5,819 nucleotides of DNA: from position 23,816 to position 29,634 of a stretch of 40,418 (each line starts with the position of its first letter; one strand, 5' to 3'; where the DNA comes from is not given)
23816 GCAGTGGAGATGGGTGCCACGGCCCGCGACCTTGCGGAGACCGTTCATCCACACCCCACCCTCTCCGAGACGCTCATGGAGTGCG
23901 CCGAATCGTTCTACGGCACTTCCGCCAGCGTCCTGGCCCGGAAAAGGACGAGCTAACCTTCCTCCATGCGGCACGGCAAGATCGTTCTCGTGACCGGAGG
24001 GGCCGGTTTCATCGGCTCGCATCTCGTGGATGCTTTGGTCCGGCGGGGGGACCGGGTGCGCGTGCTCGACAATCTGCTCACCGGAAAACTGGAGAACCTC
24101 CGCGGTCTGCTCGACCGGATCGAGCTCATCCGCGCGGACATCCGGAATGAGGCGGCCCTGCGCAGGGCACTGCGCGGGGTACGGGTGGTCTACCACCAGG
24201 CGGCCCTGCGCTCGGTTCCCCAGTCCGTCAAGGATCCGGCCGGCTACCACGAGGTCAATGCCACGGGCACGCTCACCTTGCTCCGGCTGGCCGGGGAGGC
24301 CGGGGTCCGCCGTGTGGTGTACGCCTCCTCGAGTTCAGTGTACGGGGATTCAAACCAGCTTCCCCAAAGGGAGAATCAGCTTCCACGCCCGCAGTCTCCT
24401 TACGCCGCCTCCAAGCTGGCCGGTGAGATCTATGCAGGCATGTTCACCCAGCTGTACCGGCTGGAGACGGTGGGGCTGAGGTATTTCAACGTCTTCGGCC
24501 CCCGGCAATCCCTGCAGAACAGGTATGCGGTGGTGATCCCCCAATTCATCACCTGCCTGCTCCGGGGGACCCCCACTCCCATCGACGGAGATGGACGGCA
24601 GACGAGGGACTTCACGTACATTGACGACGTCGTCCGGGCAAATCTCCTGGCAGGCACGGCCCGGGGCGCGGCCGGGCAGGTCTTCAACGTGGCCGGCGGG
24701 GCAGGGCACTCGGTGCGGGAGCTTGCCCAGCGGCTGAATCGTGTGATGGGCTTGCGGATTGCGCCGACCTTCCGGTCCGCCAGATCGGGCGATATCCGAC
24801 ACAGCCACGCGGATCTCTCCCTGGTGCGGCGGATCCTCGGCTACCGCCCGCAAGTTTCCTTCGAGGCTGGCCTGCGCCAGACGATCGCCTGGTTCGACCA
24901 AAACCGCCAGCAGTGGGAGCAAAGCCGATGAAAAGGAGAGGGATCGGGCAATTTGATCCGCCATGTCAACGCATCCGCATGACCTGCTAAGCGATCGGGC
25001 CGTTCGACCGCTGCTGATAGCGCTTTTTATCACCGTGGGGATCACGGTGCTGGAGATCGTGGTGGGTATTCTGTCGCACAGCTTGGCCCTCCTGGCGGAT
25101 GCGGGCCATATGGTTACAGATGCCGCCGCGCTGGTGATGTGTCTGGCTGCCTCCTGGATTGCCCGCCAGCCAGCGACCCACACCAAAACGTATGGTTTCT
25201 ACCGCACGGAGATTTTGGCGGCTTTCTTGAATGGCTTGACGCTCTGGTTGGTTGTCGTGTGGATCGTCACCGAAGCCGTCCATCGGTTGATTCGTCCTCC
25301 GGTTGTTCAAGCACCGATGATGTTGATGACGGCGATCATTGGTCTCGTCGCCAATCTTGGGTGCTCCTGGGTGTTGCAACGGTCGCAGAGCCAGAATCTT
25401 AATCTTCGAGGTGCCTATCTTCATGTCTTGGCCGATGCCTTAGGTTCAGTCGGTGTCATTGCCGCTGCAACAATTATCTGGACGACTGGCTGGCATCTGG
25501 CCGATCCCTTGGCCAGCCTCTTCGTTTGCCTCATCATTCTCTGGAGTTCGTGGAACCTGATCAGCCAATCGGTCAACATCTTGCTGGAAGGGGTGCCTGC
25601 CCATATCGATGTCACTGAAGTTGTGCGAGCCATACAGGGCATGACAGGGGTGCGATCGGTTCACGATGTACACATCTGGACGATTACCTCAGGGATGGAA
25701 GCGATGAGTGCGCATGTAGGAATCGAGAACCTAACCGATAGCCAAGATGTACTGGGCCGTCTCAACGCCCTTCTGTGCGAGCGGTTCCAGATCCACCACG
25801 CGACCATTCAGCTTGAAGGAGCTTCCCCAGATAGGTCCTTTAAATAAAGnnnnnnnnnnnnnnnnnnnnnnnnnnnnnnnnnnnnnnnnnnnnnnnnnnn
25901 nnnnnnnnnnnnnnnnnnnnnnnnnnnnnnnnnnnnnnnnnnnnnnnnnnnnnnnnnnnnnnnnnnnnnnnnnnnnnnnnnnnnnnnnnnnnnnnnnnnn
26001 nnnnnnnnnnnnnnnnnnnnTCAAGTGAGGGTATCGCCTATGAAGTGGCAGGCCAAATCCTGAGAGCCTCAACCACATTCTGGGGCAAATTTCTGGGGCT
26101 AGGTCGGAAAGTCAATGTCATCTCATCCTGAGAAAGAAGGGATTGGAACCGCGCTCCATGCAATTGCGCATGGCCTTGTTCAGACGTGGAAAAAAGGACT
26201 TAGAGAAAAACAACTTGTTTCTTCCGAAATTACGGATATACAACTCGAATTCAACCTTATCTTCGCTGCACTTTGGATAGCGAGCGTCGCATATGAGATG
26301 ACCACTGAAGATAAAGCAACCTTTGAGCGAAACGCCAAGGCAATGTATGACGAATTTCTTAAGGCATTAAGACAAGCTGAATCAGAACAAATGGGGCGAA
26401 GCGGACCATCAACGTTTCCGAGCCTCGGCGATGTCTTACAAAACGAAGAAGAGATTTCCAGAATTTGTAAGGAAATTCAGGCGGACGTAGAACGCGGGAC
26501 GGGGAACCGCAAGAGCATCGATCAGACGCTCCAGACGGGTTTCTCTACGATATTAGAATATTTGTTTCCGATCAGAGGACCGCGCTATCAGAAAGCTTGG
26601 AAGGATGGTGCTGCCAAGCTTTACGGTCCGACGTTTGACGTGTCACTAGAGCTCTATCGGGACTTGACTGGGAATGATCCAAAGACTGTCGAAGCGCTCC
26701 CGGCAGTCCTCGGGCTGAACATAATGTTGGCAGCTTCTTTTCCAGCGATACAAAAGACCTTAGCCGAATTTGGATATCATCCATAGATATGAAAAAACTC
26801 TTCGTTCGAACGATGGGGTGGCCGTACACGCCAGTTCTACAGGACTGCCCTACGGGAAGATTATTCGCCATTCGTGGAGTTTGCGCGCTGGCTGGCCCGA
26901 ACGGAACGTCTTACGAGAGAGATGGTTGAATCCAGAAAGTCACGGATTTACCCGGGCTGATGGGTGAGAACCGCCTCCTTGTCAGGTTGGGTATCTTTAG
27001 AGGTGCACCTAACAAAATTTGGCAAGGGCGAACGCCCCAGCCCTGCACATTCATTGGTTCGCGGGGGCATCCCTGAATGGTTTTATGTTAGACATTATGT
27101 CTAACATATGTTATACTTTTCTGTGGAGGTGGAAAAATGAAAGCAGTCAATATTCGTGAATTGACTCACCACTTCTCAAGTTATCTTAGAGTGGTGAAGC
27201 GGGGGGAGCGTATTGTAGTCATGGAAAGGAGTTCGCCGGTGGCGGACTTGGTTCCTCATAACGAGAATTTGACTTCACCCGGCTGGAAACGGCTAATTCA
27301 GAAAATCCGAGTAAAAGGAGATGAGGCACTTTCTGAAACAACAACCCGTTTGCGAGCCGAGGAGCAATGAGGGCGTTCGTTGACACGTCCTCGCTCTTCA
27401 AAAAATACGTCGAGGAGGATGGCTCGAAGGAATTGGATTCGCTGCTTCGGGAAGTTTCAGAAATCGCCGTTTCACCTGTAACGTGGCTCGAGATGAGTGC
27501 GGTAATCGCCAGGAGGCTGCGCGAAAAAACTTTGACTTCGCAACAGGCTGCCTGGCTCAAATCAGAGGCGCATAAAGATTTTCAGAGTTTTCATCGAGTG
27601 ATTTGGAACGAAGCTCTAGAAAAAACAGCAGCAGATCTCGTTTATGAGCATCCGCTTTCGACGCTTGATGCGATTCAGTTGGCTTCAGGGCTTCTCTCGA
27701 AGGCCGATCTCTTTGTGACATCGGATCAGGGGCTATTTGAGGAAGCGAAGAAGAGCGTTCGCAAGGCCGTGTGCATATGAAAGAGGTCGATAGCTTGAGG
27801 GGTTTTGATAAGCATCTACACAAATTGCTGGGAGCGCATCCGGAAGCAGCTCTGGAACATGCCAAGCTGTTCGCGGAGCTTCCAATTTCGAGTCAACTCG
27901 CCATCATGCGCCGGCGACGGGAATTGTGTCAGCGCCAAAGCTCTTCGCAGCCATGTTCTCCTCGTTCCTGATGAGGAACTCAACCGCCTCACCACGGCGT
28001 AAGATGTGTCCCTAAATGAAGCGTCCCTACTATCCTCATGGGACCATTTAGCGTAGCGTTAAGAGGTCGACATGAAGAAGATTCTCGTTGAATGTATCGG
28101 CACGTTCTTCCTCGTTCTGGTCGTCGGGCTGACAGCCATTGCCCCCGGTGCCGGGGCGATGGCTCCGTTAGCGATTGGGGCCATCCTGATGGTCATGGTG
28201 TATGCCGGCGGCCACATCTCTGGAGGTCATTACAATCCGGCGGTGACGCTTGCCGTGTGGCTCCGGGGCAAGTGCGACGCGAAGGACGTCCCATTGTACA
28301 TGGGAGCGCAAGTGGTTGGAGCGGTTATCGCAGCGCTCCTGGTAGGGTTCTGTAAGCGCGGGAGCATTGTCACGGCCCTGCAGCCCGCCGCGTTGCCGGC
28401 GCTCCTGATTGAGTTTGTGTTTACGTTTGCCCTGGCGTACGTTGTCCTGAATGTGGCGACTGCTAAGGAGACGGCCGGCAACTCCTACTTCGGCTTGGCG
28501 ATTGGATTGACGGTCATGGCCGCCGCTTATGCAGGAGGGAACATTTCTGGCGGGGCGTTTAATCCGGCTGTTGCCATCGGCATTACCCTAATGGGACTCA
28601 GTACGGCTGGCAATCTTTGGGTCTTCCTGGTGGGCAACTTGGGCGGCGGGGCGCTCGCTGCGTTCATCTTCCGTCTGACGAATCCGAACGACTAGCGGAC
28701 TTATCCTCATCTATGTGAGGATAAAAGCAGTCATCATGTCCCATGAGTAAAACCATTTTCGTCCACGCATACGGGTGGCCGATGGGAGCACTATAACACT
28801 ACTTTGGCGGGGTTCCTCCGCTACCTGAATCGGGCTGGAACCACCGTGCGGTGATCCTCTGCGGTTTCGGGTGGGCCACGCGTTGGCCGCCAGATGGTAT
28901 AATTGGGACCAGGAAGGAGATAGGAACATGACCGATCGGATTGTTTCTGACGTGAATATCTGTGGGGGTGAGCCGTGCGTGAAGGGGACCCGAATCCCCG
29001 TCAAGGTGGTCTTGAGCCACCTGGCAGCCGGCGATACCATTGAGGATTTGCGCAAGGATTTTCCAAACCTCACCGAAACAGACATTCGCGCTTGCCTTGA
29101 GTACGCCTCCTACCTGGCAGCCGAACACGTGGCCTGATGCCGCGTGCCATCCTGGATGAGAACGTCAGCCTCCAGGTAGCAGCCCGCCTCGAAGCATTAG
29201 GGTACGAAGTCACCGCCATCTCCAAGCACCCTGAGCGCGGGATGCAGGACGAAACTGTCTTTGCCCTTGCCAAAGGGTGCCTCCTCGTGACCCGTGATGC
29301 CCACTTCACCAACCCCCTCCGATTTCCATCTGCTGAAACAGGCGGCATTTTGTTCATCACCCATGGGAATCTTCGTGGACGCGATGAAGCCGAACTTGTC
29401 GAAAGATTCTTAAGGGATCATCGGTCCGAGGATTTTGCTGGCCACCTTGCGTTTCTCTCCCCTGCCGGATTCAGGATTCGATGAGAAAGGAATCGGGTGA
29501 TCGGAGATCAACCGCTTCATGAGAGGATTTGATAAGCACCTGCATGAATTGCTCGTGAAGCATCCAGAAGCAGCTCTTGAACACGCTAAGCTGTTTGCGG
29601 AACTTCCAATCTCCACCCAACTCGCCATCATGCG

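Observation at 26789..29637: Two unrelated toxin-antitoxin pairs occupy the same repeat-defined frame (R1 ... TA ... R2)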

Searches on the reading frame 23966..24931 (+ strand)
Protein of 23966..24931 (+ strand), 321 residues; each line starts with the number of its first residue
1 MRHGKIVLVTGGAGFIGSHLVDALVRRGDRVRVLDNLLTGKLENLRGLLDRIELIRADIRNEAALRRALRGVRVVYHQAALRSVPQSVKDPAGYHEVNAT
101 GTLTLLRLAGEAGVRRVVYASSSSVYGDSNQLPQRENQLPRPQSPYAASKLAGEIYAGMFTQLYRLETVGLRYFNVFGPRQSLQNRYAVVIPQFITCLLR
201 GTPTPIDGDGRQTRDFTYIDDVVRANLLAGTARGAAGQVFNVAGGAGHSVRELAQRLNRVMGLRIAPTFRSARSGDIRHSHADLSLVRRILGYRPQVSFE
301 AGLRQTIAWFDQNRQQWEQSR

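Call 8: search_protein_families(library=pfam, max_evalue=0.01, proteins=[window:23966-24931:+])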
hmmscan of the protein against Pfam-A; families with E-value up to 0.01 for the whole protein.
window:23966-24931:+ (321 aa): 10 families
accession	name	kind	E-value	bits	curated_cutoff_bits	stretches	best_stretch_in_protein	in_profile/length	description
PF01370.27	Epimerase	-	7.6e-63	212.6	20.9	1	7-243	1-240/240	NAD dependent epimerase/dehydratase family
PF16363.11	GDP_Man_Dehyd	-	1.9e-57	195.7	27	1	8-306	1-332/332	GDP-mannose 4,6 dehydratase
PF01073.25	3Beta_HSD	-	5.8e-30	104.7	22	1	8-231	1-230/280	3-beta hydroxysteroid dehydrogenase/isomerase family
PF02719.21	Polysacc_synt_2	-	4.1e-19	69.3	20.2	1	7-266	1-252/293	Polysaccharide biosynthesis protein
PF04321.23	RmlD_sub_bind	-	3.1e-14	53.1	27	1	7-155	3-134/287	RmlD substrate binding domain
PF07993.18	NAD_binding_4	-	1.2e-11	44.7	20.1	1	9-225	1-257/258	Male sterility protein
PF13460.12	NAD_binding_10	-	2.6e-11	44.2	27.2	1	11-139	1-116/184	NAD(P)H-binding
PF05368.20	NmrA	-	5.4e-09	36.5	27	1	5-124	3-109/298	NmrA-like family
PF00106.31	adh_short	-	2.2e-05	24.5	26.6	1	5-74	1-73/195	short chain dehydrogenase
PF08659.16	KR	-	0.00059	20.2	22.6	1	7-111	3-125/180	KR domain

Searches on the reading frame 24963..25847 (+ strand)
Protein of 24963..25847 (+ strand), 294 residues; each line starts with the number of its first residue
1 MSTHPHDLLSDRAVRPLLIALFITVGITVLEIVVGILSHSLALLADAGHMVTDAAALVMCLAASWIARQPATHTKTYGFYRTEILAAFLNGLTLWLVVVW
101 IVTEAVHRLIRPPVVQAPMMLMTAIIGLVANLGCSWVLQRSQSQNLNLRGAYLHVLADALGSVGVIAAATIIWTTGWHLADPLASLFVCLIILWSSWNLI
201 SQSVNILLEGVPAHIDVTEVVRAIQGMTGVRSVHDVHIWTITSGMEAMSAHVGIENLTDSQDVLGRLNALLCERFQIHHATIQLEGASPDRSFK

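Call 7: search_protein_families(library=pfam, max_evalue=0.01, proteins=[window:24963-25847:+])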
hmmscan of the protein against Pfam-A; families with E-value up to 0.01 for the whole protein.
window:24963-25847:+ (294 aa): 2 families
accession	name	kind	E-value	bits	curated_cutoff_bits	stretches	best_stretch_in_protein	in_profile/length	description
PF01545.26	Cation_efflux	-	5.1e-47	160.7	26.6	1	17-208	1-198/198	Cation efflux family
PF16916.11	ZT_dimer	-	8.2e-13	48.6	26.7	1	213-285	2-76/78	Dimerisation domain of Zinc Transporter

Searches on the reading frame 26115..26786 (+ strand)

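Call 7: search_protein_families(library=pfam, max_evalue=0.01, proteins=[window:26115-26786:+])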
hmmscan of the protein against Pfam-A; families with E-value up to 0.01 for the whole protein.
window:26115-26786:+ (223 aa): 1 family
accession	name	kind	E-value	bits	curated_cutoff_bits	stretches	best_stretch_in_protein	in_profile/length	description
PF23907.1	DUF7249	-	0.0034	18.8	27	1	51-124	16-89/93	Family of unknown function (DUF7249)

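Call 72: search_protein_families(library=ncbifam, max_evalue=0.01, proteins=[window:26115-26786:+])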
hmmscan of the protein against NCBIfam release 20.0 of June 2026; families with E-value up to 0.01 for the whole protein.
window:26115-26786:+ (223 aa): 0 families

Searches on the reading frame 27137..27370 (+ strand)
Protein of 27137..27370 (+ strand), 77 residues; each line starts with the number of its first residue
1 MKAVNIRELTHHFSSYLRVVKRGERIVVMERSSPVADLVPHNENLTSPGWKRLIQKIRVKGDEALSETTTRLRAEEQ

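Call 7: search_protein_families(library=pfam, max_evalue=0.01, proteins=[window:27137-27370:+])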
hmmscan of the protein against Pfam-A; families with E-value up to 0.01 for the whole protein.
window:27137-27370:+ (77 aa): 1 family
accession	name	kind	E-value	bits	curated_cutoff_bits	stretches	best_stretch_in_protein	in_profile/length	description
PF02604.26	PhdYeFM_antitox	-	5.8e-05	23.2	29.8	1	1-41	1-42/74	Antitoxin Phd_YefM, type II toxin-antitoxin system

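Call 72: search_protein_families(library=ncbifam, max_evalue=0.01, proteins=[window:27137-27370:+])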
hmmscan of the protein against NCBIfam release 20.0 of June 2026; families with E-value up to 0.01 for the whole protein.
window:27137-27370:+ (77 aa): 1 family
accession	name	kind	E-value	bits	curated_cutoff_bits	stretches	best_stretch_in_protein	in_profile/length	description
TIGR01552.1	phd_fam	subfamily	0.00062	19.1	20.8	1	4-40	2-38/53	type II toxin-antitoxin system prevent-host-death family antitoxin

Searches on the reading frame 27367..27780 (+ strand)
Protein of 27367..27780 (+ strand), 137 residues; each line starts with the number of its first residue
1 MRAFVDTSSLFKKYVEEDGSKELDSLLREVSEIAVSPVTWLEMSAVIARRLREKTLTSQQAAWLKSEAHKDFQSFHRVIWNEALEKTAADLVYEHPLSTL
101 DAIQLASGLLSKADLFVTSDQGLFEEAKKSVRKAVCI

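Call 7: search_protein_families(library=pfam, max_evalue=0.01, proteins=[window:27367-27780:+])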
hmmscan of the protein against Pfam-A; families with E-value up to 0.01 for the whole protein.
window:27367-27780:+ (137 aa): 1 family
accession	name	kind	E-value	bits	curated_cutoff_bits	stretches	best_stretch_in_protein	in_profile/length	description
PF01850.27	PIN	-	4.9e-12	46.9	23.6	1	4-127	2-117/120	PIN domain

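Call 10: find_encoding_contigs(protein=window:27367-27780:+, flank=10000, max_places=10)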
Protein window:27367-27780:+ (137 aa): 3 contigs read that carry it; 3 places shown.
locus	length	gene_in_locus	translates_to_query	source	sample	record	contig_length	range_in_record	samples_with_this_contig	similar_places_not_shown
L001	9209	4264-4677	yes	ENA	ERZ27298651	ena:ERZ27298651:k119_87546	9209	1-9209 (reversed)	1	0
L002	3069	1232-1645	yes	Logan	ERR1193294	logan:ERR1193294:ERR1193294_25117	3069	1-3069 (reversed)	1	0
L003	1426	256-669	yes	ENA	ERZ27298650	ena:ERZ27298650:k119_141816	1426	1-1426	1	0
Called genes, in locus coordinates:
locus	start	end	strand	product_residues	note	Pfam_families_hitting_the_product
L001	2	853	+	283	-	?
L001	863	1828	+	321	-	PF01073:3Beta_HSD, PF01370:Epimerase, PF02719:Polysacc_synt_2, PF04321:RmlD_sub_bind, PF05368:NmrA, PF07993:NAD_binding_4, PF13460:NAD_binding_10, PF16363:GDP_Man_Dehyd, +1 more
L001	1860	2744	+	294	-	PF01545:Cation_efflux, PF16916:ZT_dimer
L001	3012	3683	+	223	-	-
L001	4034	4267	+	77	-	-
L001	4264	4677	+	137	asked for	PF01850:PIN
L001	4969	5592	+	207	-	PF00230:MIP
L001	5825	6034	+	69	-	PF04255:DUF433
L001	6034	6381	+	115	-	PF18480:DUF5615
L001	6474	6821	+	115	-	-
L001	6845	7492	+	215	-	-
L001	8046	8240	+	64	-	-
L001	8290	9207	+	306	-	?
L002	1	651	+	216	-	?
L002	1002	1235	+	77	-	-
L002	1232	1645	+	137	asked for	PF01850:PIN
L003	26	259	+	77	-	-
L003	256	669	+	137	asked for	PF01850:PIN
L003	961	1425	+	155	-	?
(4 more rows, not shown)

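Call 72: search_protein_families(library=ncbifam, max_evalue=0.01, proteins=[window:27367-27780:+])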
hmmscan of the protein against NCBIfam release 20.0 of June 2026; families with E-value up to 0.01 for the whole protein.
window:27367-27780:+ (137 aa): 0 families

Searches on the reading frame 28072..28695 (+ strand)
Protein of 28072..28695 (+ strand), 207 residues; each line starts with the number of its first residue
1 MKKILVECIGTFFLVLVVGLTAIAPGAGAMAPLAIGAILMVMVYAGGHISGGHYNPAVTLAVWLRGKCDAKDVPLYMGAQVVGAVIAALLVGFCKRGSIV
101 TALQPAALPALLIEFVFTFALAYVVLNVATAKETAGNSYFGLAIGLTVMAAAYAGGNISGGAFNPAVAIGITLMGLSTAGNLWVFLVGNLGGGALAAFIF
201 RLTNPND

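Call 7: search_protein_families(library=pfam, max_evalue=0.01, proteins=[window:28072-28695:+])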
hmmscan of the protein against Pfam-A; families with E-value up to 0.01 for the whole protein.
window:28072-28695:+ (207 aa): 1 family
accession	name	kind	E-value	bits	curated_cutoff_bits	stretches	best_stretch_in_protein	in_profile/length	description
PF00230.25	MIP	-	7.5e-34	117.9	25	1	2-200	9-222/222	Major intrinsic protein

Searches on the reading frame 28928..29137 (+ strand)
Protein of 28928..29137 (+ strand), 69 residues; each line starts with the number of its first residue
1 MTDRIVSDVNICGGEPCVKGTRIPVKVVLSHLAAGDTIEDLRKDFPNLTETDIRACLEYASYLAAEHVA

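Call 7: search_protein_families(library=pfam, max_evalue=0.01, proteins=[window:28928-29137:+])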
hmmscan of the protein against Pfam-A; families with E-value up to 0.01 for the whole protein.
window:28928-29137:+ (69 aa): 2 families
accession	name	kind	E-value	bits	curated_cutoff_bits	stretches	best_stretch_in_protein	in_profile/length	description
PF04255.20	DUF433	-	1.9e-24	85.7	23.6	1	5-60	1-56/56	Protein of unknown function (DUF433)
PF02845.22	CUE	-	0.0081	16.2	21.1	0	38-59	5-26/42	CUE domain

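Call 72: search_protein_families(library=ncbifam, max_evalue=0.01, proteins=[window:28928-29137:+])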
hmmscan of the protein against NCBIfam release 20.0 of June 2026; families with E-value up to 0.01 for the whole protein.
window:28928-29137:+ (69 aa): 0 families

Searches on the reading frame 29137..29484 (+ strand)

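Call 7: search_protein_families(library=pfam, max_evalue=0.01, proteins=[window:29137-29484:+])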
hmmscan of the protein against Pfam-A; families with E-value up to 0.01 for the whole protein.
window:29137-29484:+ (115 aa): 2 families
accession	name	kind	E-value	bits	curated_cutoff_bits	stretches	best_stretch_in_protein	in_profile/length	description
PF18480.7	DUF5615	-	3.7e-15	56.2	23.8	1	4-108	3-108/110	Domain of unknown function (DUF5615)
PF18478.7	PIN_10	-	0.00014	22.3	26.2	1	2-59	1-64/84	PIN like domain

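Call 72: search_protein_families(library=ncbifam, max_evalue=0.01, proteins=[window:29137-29484:+])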
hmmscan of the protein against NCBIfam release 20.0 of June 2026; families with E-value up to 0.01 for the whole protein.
window:29137-29484:+ (115 aa): 0 families
